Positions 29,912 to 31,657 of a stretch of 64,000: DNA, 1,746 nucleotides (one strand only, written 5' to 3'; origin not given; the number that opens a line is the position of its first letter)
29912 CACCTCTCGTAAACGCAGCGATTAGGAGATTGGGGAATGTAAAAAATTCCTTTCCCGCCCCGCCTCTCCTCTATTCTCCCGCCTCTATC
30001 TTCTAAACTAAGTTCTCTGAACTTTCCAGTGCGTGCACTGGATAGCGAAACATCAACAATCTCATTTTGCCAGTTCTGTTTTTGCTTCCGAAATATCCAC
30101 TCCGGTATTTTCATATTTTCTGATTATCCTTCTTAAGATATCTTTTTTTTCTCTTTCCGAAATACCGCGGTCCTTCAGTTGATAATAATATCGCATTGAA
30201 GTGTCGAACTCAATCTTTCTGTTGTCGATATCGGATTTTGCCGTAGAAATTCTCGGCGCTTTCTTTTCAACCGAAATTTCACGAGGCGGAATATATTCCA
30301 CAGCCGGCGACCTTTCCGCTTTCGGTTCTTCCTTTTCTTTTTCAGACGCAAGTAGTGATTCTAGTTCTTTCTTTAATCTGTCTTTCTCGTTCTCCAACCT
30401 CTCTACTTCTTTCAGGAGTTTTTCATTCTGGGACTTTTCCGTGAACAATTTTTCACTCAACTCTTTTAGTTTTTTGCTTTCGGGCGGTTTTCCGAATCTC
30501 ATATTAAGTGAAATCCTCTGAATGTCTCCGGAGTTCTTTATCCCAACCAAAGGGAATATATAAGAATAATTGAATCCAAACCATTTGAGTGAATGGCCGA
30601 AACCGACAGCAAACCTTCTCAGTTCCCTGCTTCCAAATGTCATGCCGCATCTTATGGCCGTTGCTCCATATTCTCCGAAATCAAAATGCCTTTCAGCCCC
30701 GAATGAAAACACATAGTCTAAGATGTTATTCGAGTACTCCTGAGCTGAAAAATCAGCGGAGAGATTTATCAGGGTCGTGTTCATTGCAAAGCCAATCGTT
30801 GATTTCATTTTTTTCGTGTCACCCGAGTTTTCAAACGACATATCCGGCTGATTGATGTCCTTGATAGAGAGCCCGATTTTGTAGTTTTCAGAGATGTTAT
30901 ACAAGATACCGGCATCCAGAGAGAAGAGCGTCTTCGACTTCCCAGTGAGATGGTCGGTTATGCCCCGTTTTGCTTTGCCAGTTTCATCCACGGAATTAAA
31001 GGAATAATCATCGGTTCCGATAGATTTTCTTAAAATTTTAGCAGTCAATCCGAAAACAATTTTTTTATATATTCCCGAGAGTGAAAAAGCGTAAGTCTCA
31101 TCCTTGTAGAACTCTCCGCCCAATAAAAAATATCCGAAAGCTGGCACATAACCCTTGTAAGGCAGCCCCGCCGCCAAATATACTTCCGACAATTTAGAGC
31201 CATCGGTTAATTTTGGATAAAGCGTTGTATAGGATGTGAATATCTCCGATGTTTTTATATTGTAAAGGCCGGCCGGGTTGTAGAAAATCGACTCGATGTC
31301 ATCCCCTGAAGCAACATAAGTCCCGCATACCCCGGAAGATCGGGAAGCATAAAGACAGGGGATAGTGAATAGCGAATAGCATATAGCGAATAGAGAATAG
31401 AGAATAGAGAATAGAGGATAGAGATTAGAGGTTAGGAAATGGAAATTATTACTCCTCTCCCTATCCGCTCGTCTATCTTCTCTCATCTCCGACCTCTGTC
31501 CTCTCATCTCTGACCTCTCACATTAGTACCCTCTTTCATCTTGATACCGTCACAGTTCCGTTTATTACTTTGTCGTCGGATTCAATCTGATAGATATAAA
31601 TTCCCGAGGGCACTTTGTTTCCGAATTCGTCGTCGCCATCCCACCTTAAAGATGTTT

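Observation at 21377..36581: Uncharacterised cell-envelope gene cluster: giant tail-anchored coiled-coil protein, FecR-domain protein, three predicted outer-membrane beta-barrels and a T9SS type-B FG-GAP adhesin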

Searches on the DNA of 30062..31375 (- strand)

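Call 69: search_rna_families(sources=[L047, L048, L049, L050, L051, L012, L014, L028], threshold=gathering)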
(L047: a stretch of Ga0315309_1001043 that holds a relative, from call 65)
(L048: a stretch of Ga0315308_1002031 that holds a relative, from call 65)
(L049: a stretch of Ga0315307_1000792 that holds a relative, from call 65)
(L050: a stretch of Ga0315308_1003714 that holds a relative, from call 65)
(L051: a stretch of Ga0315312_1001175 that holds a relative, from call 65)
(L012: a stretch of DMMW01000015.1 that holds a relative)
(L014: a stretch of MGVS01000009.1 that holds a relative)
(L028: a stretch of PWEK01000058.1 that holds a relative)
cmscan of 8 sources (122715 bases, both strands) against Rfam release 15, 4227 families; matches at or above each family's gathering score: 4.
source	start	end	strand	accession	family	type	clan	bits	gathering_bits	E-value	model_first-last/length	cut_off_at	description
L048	1058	1130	+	RF00005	tRNA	Gene; tRNA;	CL00001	70.9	29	3.3e-13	1-71/71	no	tRNA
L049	6361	6433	+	RF00005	tRNA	Gene; tRNA;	CL00001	70.9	29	3.3e-13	1-71/71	no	tRNA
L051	4480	4553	+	RF00005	tRNA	Gene; tRNA;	CL00001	69.7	29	7.1e-13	1-71/71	no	tRNA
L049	4982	5054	+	RF00005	tRNA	Gene; tRNA;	CL00001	66.3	29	6.2e-12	1-71/71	no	tRNA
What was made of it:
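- Homologous cargo-barrel pairs elsewhere lack it (call 69).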

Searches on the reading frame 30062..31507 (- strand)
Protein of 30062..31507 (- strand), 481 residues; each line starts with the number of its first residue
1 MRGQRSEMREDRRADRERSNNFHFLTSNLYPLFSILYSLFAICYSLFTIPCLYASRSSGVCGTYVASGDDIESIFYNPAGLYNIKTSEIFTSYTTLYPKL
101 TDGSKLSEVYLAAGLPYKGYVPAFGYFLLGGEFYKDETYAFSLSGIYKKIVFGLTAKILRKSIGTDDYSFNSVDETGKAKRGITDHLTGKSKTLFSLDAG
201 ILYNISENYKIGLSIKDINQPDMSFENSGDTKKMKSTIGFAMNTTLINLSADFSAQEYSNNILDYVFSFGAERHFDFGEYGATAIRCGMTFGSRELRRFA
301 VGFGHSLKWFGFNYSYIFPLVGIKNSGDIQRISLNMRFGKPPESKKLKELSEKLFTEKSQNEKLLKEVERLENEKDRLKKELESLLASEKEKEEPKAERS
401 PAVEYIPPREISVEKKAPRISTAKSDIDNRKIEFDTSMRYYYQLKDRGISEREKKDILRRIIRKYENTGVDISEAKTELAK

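Call 4: search_protein_families(library=pfam, proteins=[window:30062-31507:-], max_evalue=0.1)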
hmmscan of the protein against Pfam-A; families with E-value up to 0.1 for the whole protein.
window:30062-31507:- (481 aa): 5 families
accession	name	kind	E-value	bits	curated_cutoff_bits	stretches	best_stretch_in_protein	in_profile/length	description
PF13729.12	TraF_2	-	7.3e-09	35.7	25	1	148-238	154-238/264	F plasmid transfer operon, TraF, protein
PF20230.4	DUF6588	-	0.013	15.1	27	1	219-261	269-311/319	Family of unknown function (DUF6588)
PF15794.10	CCDC106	-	0.019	15.2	30.2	1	347-448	4-101/220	Coiled-coil domain-containing protein 106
PF03349.22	Toluene_X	-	0.04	12.8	29.7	0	65-99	31-65/421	Outer membrane protein transport protein (OMPP1/FadL/TodX)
PF01895.24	PhoU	-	0.052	14.3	23.5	0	359-399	21-61/89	PhoU domain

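Call 5: search_protein_families(library=ncbifam, proteins=[window:30062-31507:-], max_evalue=0.1)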
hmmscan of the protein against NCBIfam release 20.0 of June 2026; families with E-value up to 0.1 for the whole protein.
window:30062-31507:- (481 aa): 3 families
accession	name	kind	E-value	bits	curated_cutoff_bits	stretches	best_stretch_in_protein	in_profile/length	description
NF033709.1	PorV_fam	subfamily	2e-12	47.4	90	1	55-338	13-326/326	PorV/PorQ family protein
TIGR03519.1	T9SS_PorP_fam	subfamily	3.3e-08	33.3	90.55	1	147-337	112-291/292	PorP/SprF family type IX secretion system membrane protein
NF052325.1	PorVQ2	equivalog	0.0021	17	325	0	55-88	36-69/354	putative type IX sorting system protein PorV2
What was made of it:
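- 30062..31507 (-): g2: an outer-membrane barrel of the PorV/PorQ/PorP superfamily (about residues 50-340) with a 140-aa C-terminal extension made of a charged helical stretch and a conserved ~50-aa motif. I infer it is the cognate receptor or anchor for g1. NCBIfam PorV_fam 2e-12 over the full model length and PorP/SprF 3e-8, both below cut-off (call 5).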

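Call 11: find_encoding_contigs(protein=window:30062-31507:-, flank=10000, max_places=6)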
Protein window:30062-31507:- (481 aa): no gene with exactly this product is on record in the collection.

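Call 65: find_related_loci(query=window:30062-31375:-, collection=metagenome_contigs, flank=10000)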
Query window:30062-31375:- (437 aa) in metagenome_contigs; peptide patterns used: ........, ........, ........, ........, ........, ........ (x = any residue, [..] = any of these).
600 stretches matched a pattern (row limit reached: there are more); 5 encode a relative of the query (tblastn E <= 1e-3); 5 distinct loci.
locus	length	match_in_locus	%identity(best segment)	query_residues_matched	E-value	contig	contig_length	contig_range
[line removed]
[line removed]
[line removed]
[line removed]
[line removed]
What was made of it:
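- Tried and rejected: The single-protein metagenome scan found only 27-30% identical relatives (call 65).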

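Call 68: search_protein_families(library=pfam, proteins=[L047:603-4214:+, L047:4268-5857:+, L050:3715-6855:+, L051:7377-9893:+, L047:6560-8635:+, L047:10113-12722:+], max_evalue=0.001)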
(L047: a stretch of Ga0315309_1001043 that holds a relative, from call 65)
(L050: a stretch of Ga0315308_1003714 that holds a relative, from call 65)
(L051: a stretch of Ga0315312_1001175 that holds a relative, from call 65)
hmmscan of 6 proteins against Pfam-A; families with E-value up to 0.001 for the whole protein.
L047:603-4214:+ (1203 aa): 7 families
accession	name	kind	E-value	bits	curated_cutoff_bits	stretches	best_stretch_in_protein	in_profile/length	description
PF00041.27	fn3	-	3.5e-42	142.9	25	5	619-716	2-71/84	Fibronectin type III domain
PF16656.11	Pur_ac_phosph_N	-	7.1e-26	91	30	0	414-494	16-89/93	Purple acid Phosphatase, N-terminal domain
PF10179.15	NDNF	-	7.7e-12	45.8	27.3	0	108-150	81-123/127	Neuron-derived neurotrophic factor, first Fn(III) domain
PF13585.12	CHU_C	-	1.8e-10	41.2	27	1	1115-1199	5-84/86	CHU_C Type IX secretion signal domain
PF25788.1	Ig_Rha78A_N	-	2e-05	25.2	27.4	0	757-849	19-103/105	Rha78A-like, N-terminal immunoglobulin domain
PF25523.1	Ig_RIMBP2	-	0.00046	20.6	27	0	869-896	18-46/105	RIMBP2-like, immunoglobulin-like domain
PF13860.13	FlgD_ig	-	0.00056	20.3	27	1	1143-1186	28-74/79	FlgD Ig-like domain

L047:4268-5857:+ (529 aa): 9 families
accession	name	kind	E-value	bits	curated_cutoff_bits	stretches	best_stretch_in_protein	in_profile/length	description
PF07719.23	TPR_2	-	5.4e-12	45.3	27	2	479-509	4-34/34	Tetratricopeptide repeat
PF13414.12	TPR_11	-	2.1e-10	40.6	26.8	1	487-509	5-27/42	TPR repeat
PF00515.34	TPR_1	-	7e-10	38.8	27.8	0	480-509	5-34/34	Tetratricopeptide repeat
PF13428.12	TPR_14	-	3.7e-07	30.6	23.5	0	423-456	10-43/44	Tetratricopeptide repeat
PF13181.12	TPR_8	-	1.8e-05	25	25.7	0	424-445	11-32/34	Tetratricopeptide repeat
PF13432.12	TPR_16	-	3.4e-05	24.6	32.7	0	424-460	7-43/65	Tetratricopeptide repeat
PF14559.12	TPR_19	-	6.7e-05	23.6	25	0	426-457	3-34/68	Tetratricopeptide repeat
PF13729.12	TraF_2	-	0.00011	21.9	25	1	127-218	142-224/264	F plasmid transfer operon, TraF, protein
PF13174.12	TPR_6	-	0.00032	21.6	26.3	0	419-445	5-31/33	Tetratricopeptide repeat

L050:3715-6855:+ (1046 aa): 6 families
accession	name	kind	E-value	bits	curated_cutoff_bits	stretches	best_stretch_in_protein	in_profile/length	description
PF00041.27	fn3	-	4.4e-24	84.9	25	3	239-336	2-80/84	Fibronectin type III domain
PF13585.12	CHU_C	-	3.7e-10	40.2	27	1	957-1042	4-84/86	CHU_C Type IX secretion signal domain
PF16656.11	Pur_ac_phosph_N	-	6e-10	40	30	1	256-338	17-90/93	Purple acid Phosphatase, N-terminal domain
PF25788.1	Ig_Rha78A_N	-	5.7e-06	27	27.4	0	601-693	19-103/105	Rha78A-like, N-terminal immunoglobulin domain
PF13860.13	FlgD_ig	-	4.8e-05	23.7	27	1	986-1030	28-75/79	FlgD Ig-like domain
PF10179.15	NDNF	-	9.2e-05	22.9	27.3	0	304-341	86-123/127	Neuron-derived neurotrophic factor, first Fn(III) domain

L051:7377-9893:+ (838 aa): 5 families
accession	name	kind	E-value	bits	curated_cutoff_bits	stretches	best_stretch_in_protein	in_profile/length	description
PF00041.27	fn3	-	7.3e-24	84.2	25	3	392-478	2-69/84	Fibronectin type III domain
PF13585.12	CHU_C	-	7.8e-11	42.4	27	1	749-835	4-85/86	CHU_C Type IX secretion signal domain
PF16656.11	Pur_ac_phosph_N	-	1.4e-08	35.6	30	0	270-367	6-86/93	Purple acid Phosphatase, N-terminal domain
PF16389.11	DUF4998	-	0.00023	21.2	29.1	0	396-496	26-111/199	Domain of unknown function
PF13860.13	FlgD_ig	-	0.00026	21.4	27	0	778-822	28-75/79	FlgD Ig-like domain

L047:6560-8635:+ (691 aa): 1 family
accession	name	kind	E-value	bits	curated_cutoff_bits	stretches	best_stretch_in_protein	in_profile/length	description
PF13609.12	Porin_4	-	1.4e-09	38.6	27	1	302-429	176-294/310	Gram-negative porin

L047:10113-12722:+ (869 aa): 16 families
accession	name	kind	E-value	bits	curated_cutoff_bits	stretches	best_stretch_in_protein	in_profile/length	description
PF07719.23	TPR_2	-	2.4e-29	99.4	27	4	751-781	3-33/34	Tetratricopeptide repeat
PF00515.34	TPR_1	-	6.7e-29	98.9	27.8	3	784-815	2-33/34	Tetratricopeptide repeat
PF13181.12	TPR_8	-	1.7e-20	71.8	25.7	1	749-781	1-33/34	Tetratricopeptide repeat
PF13414.12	TPR_11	-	5.2e-20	71.3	26.8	2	790-829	1-40/42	TPR repeat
PF13424.12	TPR_12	-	5.1e-18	65.5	30.1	0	747-778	43-74/77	Tetratricopeptide repeat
PF13431.12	TPR_17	-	1.8e-17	62.5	24.4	1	772-803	2-33/34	Tetratricopeptide repeat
PF13432.12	TPR_16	-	9.5e-13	48.8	32.7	1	788-848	2-62/65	Tetratricopeptide repeat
PF13428.12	TPR_14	-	2.6e-12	46.5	23.5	0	819-853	3-37/44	Tetratricopeptide repeat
PF13174.12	TPR_6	-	4e-12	46.4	26.3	0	752-777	3-28/33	Tetratricopeptide repeat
PF04932.20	Wzy_C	-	1e-11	45.3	31.7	1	296-459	2-149/149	O-Antigen ligase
PF14559.12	TPR_19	-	1.3e-11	45.1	25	1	730-781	6-57/68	Tetratricopeptide repeat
PF13176.12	TPR_7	-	1.4e-10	40.8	27.9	0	610-634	2-26/36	Tetratricopeptide repeat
PF13371.12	TPR_9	-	3.7e-10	40.1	35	1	695-746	9-60/73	Tetratricopeptide repeat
PF25063.1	ARM_TT21_C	-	6.1e-05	23.4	35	1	691-857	31-205/209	Tetratricopeptide repeat protein 21 C-terminal ARM domain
PF23914.1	TPR_CcmH_CycH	-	0.00027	21.3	42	1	755-852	56-156/158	Cytochrome c-type biogenesis protein H TPR domain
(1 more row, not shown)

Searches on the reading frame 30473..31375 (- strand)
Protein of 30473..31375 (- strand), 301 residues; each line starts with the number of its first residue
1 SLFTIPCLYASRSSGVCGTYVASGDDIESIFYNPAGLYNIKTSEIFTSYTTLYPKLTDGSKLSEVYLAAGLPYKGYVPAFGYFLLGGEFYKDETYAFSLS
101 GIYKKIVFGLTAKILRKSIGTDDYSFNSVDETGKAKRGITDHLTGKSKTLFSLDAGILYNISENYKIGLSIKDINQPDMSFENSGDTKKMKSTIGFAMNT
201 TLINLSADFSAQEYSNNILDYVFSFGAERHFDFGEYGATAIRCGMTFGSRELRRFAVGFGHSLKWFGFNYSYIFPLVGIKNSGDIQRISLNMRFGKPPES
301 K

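Call 46: search_protein_representatives(protein=window:30473-31375:-)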
Query: 301 residues. Proteins with E-value up to 0.001 (for the whole library): 914; up to 1e-10: 385; up to 1e-30: 17. The best 150 are listed.
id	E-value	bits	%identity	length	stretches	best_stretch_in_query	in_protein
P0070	3.0e-197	670.0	100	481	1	1-301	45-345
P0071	2.8e-55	203.9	49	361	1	105-300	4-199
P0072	2.6e-37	144.9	74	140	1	6-97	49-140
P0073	5.1e-37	144.0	33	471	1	18-298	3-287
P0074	1.3e-36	142.6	35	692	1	11-296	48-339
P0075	1.1e-35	139.6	32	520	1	9-299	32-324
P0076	4.0e-35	137.8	33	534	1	6-299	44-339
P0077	8.9e-35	136.6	34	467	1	9-296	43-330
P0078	4.9e-34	134.2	31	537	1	11-296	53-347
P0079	2.0e-33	132.2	35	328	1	12-299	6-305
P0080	7.5e-33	130.3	32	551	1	11-301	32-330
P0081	2.7e-32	128.5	32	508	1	10-298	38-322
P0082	3.5e-32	128.1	31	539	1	12-297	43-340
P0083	5.1e-32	127.6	33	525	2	70-297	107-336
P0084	1.3e-31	126.2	33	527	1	12-297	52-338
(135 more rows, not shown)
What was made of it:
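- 30062..31507 (-): 914 family representatives at E<=1e-3 (call 46).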

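Call 49: search_protein_families(library=ncbifam, alignment_id=A4, max_evalue=0.001)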
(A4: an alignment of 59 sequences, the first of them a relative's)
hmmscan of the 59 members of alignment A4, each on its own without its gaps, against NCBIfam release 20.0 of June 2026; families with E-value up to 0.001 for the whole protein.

A. member 1, P0070 (481 aa): 2 families
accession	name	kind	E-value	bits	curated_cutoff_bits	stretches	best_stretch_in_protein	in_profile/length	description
NF033709.1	PorV_fam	subfamily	2e-12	47.4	90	1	55-338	13-326/326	PorV/PorQ family protein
TIGR03519.1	T9SS_PorP_fam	subfamily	3.3e-08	33.3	90.55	1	147-337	112-291/292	PorP/SprF family type IX secretion system membrane protein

B. families by the number of members that match (of 59 scanned): 121 families (the first 25 are shown)
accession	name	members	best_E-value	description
NF033709.1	PorV_fam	59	3.9e-28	PorV/PorQ family protein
NF052325.1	PorVQ2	55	1.2e-13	putative type IX sorting system protein PorV2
TIGR03519.1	T9SS_PorP_fam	44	1.4e-14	PorP/SprF family type IX secretion system membrane protein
NF033710.1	T9SS_OM_PorV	22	1.9e-10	type IX secretion system outer membrane channel protein PorV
NF040959.1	MamA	14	5.2e-16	magnetosome protein MamA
NF033711.1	T9SS_PorQ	14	8.2e-08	type IX secretion system protein PorQ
TIGR02917.1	PEP_TPR_lipo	13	4.1e-11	XrtA/PEP-CTERM system TPR-repeat protein PrsT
TIGR02552.1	LcrH_SycD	10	5.7e-09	SycD/LcrH family type III secretion system chaperone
TIGR02521.1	type_IV_pilW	8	3.5e-11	type IV pilus biogenesis/stability protein PilW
NF008399.0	PRK11198.1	7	2.3e-08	peptidoglycan-binding protein LysM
NF042912.1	Amuc_1098_fam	6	2.1e-10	Amuc_1098 family type IV pilus outer membrane protein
NF033762.1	social_mot_Tgl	6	2.2e-05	social motility TPR repeat lipoprotein Tgl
TIGR02795.1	tol_pal_ybgF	5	1.9e-06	tol-pal system protein YbgF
NF047507.1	TPR_BatC_Lepto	4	8e-09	TPR repeat-containing protein BatC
TIGR03302.1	OM_YfiO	4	8.4e-06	outer membrane protein assembly factor BamD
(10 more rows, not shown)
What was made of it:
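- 30062..31507 (-): All 59 scanned relatives hit PorV_fam (call 49).
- On PorV/PorQ family (NF033709): All 59 relatives scanned match the model at E<=0.001, best 3.9e-28 (call 49).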

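Call 50: search_protein_families(library=pfam, alignment_id=A4, max_evalue=0.001)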
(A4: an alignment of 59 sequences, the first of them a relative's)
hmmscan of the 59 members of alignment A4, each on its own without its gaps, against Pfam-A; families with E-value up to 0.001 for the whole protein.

A. member 1, P0070 (481 aa): 1 family
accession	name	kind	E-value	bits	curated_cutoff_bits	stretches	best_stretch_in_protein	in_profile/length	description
PF13729.12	TraF_2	-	7.3e-09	35.7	25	1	148-238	154-238/264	F plasmid transfer operon, TraF, protein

B. families by the number of members that match (of 59 scanned): 37 families (the first 25 are shown)
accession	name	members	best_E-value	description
PF13729.12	TraF_2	38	3.1e-09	F plasmid transfer operon, TraF, protein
PF11751.14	PorP_SprF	22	1e-13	Type IX secretion system membrane protein PorP/SprF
PF07719.23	TPR_2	21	8.2e-30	Tetratricopeptide repeat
PF00515.34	TPR_1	17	9.5e-20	Tetratricopeptide repeat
PF14559.12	TPR_19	15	6e-18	Tetratricopeptide repeat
PF13414.12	TPR_11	13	5.8e-19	TPR repeat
PF13428.12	TPR_14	12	5.3e-15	Tetratricopeptide repeat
PF13432.12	TPR_16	10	1.3e-14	Tetratricopeptide repeat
PF13181.12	TPR_8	9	5.2e-11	Tetratricopeptide repeat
PF13424.12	TPR_12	9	1.7e-08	Tetratricopeptide repeat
PF13371.12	TPR_9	6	1.7e-11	Tetratricopeptide repeat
PF23914.1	TPR_CcmH_CycH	6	5.7e-10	Cytochrome c-type biogenesis protein H TPR domain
PF12895.13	ANAPC3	6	1.1e-07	Anaphase-promoting complex, cyclosome, subunit 3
PF03349.22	Toluene_X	6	1.4e-05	Outer membrane protein transport protein (OMPP1/FadL/TodX)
PF13431.12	TPR_17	5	1.3e-09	Tetratricopeptide repeat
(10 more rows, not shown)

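Call 84: search_solved_structures(query=A5, max_evalue=1)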
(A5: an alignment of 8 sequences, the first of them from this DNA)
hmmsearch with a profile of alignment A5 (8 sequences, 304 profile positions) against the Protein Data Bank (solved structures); distinct sequences matched with E-value up to 1: 1.
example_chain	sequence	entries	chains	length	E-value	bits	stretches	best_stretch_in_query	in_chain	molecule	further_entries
6h3i_F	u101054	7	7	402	1.8e-06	30.8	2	223-299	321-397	PorV | Type IX secretion system protein PorV domain-containing protein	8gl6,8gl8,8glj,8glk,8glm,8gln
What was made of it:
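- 30062..31507 (-): The only solved-structure hit is PorV 6h3i_F, 1.8e-6 (call 84).
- On PorV/PorQ family (NF033709): The family profile's only solved-structure hit is PorV 6h3i_F, E=1.8e-6 (call 84).
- g2's family profile hits only PorV in the PDB (call 84).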
